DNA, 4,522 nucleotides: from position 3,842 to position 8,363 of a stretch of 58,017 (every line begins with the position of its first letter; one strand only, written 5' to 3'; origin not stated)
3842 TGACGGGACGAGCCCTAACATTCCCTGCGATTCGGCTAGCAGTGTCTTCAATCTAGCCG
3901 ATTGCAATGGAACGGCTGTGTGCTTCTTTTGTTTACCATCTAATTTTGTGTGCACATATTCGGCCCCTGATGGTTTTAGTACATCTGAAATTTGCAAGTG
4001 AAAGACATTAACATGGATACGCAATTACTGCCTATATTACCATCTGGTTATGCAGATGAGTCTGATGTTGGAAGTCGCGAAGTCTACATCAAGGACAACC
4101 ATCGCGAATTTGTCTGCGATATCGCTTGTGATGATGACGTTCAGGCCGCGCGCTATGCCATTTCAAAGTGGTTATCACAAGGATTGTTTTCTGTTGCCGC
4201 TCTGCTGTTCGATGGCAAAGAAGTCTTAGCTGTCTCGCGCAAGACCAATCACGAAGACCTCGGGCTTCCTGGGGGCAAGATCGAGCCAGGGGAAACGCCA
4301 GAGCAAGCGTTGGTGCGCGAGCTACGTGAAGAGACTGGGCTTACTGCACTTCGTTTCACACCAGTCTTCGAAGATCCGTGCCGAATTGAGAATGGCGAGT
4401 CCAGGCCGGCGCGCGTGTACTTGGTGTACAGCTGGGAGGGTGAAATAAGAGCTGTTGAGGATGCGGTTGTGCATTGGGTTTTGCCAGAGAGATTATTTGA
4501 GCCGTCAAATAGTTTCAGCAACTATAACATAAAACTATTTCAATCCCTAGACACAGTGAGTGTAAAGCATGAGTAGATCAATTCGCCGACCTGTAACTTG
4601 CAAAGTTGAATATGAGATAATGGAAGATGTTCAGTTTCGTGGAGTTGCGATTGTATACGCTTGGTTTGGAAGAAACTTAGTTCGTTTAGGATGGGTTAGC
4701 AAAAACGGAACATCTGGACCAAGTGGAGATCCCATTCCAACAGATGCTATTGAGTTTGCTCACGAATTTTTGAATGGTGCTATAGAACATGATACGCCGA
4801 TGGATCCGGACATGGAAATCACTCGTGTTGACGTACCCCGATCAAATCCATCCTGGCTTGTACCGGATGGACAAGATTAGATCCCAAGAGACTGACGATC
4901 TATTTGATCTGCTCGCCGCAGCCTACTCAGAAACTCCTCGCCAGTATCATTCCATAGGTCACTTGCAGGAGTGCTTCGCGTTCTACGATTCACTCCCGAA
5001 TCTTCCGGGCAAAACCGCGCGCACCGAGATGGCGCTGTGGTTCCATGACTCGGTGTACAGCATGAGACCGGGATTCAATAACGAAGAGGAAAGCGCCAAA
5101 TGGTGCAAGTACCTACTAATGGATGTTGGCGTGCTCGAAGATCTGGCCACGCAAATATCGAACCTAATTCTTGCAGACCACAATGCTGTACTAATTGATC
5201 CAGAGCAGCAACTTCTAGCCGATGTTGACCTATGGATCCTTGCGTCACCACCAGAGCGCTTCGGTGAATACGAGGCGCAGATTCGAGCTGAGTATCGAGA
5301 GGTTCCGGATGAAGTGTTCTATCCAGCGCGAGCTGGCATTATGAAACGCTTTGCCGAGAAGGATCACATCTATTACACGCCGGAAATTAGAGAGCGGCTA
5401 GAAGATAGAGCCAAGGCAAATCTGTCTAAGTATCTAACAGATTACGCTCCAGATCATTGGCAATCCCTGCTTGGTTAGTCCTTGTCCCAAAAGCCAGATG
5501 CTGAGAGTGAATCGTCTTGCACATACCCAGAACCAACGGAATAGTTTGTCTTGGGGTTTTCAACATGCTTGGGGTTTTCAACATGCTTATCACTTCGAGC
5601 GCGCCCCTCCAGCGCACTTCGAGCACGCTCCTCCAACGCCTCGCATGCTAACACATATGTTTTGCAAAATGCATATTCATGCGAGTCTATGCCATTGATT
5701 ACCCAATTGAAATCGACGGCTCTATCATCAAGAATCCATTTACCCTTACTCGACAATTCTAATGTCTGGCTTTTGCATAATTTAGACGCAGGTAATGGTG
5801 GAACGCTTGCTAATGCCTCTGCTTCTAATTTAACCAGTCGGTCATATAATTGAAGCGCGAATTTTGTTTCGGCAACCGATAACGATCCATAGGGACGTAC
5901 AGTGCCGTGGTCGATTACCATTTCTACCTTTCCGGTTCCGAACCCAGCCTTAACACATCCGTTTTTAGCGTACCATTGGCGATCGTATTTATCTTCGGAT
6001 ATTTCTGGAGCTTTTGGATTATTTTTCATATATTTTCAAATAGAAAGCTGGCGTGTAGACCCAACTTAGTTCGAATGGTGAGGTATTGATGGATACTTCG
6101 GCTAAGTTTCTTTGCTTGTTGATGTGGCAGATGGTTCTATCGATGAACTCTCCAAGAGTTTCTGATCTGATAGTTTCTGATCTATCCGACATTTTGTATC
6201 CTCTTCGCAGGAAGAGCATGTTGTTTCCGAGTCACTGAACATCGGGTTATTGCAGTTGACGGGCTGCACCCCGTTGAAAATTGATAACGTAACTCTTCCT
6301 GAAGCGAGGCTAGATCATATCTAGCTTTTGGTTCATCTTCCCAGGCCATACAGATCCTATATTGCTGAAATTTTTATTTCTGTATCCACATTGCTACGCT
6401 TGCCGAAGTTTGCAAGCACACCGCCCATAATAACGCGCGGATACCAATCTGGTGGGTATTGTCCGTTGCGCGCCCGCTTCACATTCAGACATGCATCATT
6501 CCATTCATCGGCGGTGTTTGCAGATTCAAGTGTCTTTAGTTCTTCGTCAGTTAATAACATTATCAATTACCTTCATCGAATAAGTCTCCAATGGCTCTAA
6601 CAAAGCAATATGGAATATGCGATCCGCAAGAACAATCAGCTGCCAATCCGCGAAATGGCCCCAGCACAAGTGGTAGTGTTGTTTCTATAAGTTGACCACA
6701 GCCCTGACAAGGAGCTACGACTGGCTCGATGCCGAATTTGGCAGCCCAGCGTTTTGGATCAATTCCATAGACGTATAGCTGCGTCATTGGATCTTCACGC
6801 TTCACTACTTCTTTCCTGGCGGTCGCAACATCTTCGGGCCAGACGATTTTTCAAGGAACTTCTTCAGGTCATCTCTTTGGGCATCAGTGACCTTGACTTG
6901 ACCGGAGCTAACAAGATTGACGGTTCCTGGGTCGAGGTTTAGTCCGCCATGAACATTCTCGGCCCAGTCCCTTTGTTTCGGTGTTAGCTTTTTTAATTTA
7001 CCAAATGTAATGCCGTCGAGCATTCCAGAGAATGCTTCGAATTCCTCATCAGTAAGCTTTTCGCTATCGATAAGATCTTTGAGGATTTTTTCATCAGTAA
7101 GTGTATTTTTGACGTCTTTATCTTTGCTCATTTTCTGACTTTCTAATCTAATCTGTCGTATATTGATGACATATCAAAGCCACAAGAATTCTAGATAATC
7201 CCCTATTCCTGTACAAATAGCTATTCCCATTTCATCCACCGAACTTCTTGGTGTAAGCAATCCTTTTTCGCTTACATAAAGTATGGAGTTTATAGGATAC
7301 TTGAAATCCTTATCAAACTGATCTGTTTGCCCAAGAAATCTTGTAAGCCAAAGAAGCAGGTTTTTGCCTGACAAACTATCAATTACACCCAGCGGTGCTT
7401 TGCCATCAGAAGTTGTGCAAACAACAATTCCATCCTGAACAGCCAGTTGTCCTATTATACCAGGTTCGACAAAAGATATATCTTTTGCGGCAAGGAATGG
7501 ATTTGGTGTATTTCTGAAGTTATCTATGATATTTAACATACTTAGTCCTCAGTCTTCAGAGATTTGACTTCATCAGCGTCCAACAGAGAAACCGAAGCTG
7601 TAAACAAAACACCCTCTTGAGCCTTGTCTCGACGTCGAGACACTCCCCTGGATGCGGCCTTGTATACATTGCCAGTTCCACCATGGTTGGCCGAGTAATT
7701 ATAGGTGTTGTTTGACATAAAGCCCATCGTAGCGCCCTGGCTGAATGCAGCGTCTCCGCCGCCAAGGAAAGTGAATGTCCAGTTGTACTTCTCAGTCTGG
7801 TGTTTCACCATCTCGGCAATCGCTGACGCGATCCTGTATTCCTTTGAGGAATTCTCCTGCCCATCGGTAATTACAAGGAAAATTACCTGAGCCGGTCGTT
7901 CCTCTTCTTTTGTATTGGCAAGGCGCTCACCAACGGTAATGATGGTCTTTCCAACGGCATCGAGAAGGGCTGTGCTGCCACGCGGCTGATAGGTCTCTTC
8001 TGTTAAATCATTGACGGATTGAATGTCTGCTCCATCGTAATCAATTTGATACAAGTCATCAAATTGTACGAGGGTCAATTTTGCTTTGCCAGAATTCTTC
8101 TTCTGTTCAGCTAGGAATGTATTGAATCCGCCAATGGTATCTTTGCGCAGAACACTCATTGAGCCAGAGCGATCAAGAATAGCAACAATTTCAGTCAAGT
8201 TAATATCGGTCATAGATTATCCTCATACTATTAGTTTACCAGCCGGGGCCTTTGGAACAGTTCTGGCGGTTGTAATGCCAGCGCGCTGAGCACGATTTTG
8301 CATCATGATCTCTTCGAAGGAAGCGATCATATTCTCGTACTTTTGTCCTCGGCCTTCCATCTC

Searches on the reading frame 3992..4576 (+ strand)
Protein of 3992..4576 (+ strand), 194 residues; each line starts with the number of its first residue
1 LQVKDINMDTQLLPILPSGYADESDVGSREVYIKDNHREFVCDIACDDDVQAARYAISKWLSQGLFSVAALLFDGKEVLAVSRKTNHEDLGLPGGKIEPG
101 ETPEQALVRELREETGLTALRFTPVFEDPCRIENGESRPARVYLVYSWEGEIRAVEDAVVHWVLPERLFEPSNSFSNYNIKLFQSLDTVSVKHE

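Call 57: search_protein_families(library=ncbifam, proteins=[window:3992-4576:+], max_evalue=0.001)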
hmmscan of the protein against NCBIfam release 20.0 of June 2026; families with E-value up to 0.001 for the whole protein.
window:3992-4576:+ (194 aa): 18 families
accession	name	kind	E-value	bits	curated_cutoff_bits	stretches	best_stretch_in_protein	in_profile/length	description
NF006530.0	PRK08999.1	equivalog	5.4e-16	58.5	245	1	68-168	9-112/315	Nudix family hydrolase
NF008044.0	PRK10776.1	equivalog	1.9e-14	53.6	148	1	89-186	32-126/130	8-oxo-dGTP diphosphatase MutT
TIGR00586.1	mutt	equivalog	6e-14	52.2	97.9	1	88-186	32-127/129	8-oxo-dGTP diphosphatase MutT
NF007834.0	PRK10546.1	equivalog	7.9e-11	41.9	156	1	68-169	7-110/135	pyrimidine (deoxy)nucleoside triphosphate diphosphatase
TIGR02705.1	nudix_YtkD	equivalog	3.7e-08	33.1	154.4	1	85-119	40-76/156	RNA deprotection pyrophosphohydrolase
NF008736.0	PRK11762.1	equivalog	1.6e-06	27.8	169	1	85-123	71-109/186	ADP compounds hydrolase NudE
NF001937.0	PRK00714.1-4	equivalog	2.1e-06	27.4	139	1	68-119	11-62/161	RNA pyrophosphohydrolase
NF001935.0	PRK00714.1-2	equivalog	3.5e-06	26.6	259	1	74-119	17-62/183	RNA pyrophosphohydrolase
NF052459.1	OxoGTPPhMutT1Mycb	equivalog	6.5e-06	25.5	475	1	78-119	19-60/292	8-oxo-(d)GTP phosphatase MutT1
NF001936.0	PRK00714.1-3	equivalog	2.5e-05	24.2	118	1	77-120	24-67/155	RNA pyrophosphohydrolase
NF001938.0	PRK00714.1-5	equivalog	3.9e-05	23.1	116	1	71-120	26-77/172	RNA pyrophosphohydrolase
NF041652.1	Nud_hyd_Dein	equivalog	6e-05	23.3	200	1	85-118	39-73/152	Nudix hydrolase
NF012016.0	PRK15472.1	equivalog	7.6e-05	22.4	95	1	89-146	32-93/141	nucleoside triphosphatase NudI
NF001934.0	PRK00714.1-1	equivalog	9.4e-05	21.9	241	1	81-119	24-62/176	RNA pyrophosphohydrolase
NF003786.0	PRK05379.1-2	equivalog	0.0003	20.1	397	1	67-118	220-273/354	bifunctional nicotinamide-nucleotide adenylyltransferase/Nudix hydroxylase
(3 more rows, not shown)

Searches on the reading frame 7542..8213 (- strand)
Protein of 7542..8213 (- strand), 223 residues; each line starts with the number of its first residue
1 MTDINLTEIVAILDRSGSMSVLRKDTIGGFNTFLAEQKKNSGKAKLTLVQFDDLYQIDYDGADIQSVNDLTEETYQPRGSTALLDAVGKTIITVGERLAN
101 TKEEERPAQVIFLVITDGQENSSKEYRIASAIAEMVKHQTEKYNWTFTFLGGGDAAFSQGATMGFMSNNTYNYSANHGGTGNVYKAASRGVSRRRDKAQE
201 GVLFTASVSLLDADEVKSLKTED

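Call 48: search_protein_families(library=phrogs, proteins=[window:7542-8213:-], max_evalue=0.001)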
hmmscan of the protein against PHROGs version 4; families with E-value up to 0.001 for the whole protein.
window:7542-8213:- (223 aa): 3 families
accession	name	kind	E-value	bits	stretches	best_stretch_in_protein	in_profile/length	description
phrog_7371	-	unknown function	1.4e-56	192.3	1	2-201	2-190/204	-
phrog_26613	-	unknown function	1.8e-08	35.1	1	8-180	14-191/345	-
phrog_5359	-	unknown function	2.1e-05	25.2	1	7-135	28-161/229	-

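Call 80: search_dna_similar(query=window:7542-8213:-, collection=phages, mode=protein, max_rows=12)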
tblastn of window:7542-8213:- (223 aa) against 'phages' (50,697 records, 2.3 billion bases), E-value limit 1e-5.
Records with a match: 217; places in all: 217; records where one place covers at least 80% of the query: 163.
Best place of each record, by identity: <60% 217.
By first word of the organism name: Streptomyces 89; Microbacterium 57; Pseudomonas 37; Gordonia 7; uncultured 6; Mycobacterium 5; Arthrobacter 3; Rhodococcus 2; Vibrio 2; Agrobacterium 2; and 7 more.
By host as written in the record: Streptomyces griseus ATCC 10137 39; Microbacterium foliorum NRRL B-24224 27; Streptomyces lividans JI 1326 27; Microbacterium paraoxydans NWU1 17; Pseudomonas syringae pv. actinidiae 16; - 14; Microbacterium foliorum NRRL B-24224 SEA 7; Gordonia terrae 3612 6; and 36 more.
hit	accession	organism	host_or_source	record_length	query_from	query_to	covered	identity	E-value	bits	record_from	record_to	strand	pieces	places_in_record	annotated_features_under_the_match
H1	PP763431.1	Microbacterium phage Merry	Microbacterium sp.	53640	1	195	87%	43.6%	2e-42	158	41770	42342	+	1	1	hypothetical protein (x2)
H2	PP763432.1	Microbacterium phage Sunny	Microbacterium sp.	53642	1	195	87%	43.6%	2e-42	158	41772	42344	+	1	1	hypothetical protein (x2)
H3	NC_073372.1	Microbacterium phage NoodlelyBoi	Microbacterium foliorum NRRL B-24224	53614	1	195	87%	43.1%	1e-42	158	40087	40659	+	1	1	62: hypothetical protein | 61: hypothetical protein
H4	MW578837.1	Microbacterium phage NoodlelyBoi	Microbacterium foliorum NRRL B-24224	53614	1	195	87%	43.1%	1e-42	158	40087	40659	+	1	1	62: hypothetical protein | 61: hypothetical protein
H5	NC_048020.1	Microbacterium phage KaiHaiDragon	Microbacterium foliorum NRRL B-2424 SEA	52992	1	195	87%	43.1%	1e-40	152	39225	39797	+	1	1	62: DNA ligase | 61: hypothetical protein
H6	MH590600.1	Microbacterium phage KaiHaiDragon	Microbacterium foliorum NRRL B-2424 SEA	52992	1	195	87%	43.1%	1e-40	152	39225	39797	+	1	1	62: DNA ligase | 61: hypothetical protein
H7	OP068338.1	Microbacterium phage EarickHC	Microbacterium foliorum NRRL B-24224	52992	1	195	87%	43.1%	1e-40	152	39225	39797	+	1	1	62: DNA ligase | 61: hypothetical protein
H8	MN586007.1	Microbacterium phage Smarties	Microbacterium paraoxydans NWU1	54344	1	195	87%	43.1%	2e-39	149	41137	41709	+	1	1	71: hypothetical protein | 70: hypothetical protein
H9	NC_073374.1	Microbacterium phage Ariadne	Microbacterium paraoxydans NWU1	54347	1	195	87%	43.1%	2e-39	149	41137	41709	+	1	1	71: hypothetical protein | 70: hypothetical protein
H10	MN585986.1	Microbacterium phage Ariadne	Microbacterium paraoxydans NWU1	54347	1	195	87%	43.1%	2e-39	149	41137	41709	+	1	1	71: hypothetical protein | 70: hypothetical protein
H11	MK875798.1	Microbacterium phage Piperis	Microbacterium foliorum NRRL B-24224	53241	1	195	87%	43.1%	2e-39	149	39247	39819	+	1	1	62: hypothetical protein | 61: hypothetical protein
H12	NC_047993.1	Microbacterium phage Quhwah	Microbacterium foliorum NRRL B-24224 SEA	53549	1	195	87%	43.1%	2e-39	149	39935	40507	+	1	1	65: DNA ligase | 64: hypothetical protein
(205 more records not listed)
